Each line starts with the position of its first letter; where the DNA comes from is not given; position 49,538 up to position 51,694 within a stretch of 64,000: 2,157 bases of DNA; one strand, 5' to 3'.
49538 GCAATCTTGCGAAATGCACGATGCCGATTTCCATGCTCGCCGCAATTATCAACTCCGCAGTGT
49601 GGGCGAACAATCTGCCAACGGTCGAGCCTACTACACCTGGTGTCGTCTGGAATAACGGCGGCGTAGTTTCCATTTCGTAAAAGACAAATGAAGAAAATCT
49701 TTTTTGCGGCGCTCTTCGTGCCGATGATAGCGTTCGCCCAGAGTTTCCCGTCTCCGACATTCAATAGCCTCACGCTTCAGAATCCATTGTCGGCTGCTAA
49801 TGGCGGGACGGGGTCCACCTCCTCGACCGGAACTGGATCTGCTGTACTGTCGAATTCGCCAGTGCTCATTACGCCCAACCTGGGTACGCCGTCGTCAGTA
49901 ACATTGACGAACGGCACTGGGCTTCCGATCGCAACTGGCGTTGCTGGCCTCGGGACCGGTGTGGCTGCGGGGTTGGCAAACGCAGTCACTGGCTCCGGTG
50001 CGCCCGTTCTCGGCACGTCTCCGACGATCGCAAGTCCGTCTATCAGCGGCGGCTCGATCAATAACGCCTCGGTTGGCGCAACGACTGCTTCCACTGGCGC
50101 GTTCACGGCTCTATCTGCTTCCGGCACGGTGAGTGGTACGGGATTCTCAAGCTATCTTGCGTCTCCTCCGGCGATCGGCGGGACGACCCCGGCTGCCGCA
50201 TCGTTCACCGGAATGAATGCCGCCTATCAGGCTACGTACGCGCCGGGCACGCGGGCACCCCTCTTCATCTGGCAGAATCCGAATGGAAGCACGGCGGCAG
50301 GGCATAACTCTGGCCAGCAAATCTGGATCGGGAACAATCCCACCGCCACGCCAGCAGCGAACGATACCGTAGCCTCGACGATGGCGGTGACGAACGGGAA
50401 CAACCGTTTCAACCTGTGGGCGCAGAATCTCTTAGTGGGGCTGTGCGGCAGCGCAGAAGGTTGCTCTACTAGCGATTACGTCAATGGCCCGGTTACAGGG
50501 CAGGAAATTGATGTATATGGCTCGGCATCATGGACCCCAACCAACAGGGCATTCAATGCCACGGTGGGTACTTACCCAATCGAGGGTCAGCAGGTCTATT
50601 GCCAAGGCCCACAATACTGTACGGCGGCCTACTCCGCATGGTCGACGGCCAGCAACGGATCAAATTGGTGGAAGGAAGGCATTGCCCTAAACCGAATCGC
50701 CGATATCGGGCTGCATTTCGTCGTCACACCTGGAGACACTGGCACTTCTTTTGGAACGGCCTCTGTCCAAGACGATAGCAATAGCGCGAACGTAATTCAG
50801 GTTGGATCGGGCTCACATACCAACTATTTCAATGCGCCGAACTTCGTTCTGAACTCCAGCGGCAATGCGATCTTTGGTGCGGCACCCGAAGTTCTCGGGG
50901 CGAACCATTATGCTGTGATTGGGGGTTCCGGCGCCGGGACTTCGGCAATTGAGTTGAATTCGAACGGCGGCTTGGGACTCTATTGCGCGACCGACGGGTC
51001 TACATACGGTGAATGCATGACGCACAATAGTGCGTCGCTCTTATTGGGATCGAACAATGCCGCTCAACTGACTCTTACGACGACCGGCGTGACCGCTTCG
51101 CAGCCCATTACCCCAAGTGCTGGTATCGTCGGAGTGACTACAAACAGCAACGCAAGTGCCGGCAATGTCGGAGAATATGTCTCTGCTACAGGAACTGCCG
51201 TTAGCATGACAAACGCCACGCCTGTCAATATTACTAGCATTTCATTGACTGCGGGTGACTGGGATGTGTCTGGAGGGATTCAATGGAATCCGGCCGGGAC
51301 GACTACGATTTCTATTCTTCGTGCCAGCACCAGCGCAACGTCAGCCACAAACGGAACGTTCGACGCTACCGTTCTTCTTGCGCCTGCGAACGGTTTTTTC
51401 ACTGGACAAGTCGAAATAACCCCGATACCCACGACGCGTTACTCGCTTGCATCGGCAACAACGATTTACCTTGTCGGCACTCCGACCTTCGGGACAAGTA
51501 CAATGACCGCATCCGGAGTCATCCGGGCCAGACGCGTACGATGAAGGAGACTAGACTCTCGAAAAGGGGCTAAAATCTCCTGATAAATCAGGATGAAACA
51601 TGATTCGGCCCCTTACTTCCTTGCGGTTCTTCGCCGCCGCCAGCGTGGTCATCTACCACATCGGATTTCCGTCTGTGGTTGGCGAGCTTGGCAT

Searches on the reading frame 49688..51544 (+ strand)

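Call 50: search_protein_families(library=phrogs, proteins=[window:49688-51544:+], max_evalue=0.00001)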
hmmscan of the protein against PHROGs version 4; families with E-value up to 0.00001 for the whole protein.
window:49688-51544:+ (618 aa): 1 family
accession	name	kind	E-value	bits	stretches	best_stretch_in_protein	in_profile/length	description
phrog_11393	-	tail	1.8e-15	57.6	1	349-618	295-538/538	tail fiber protein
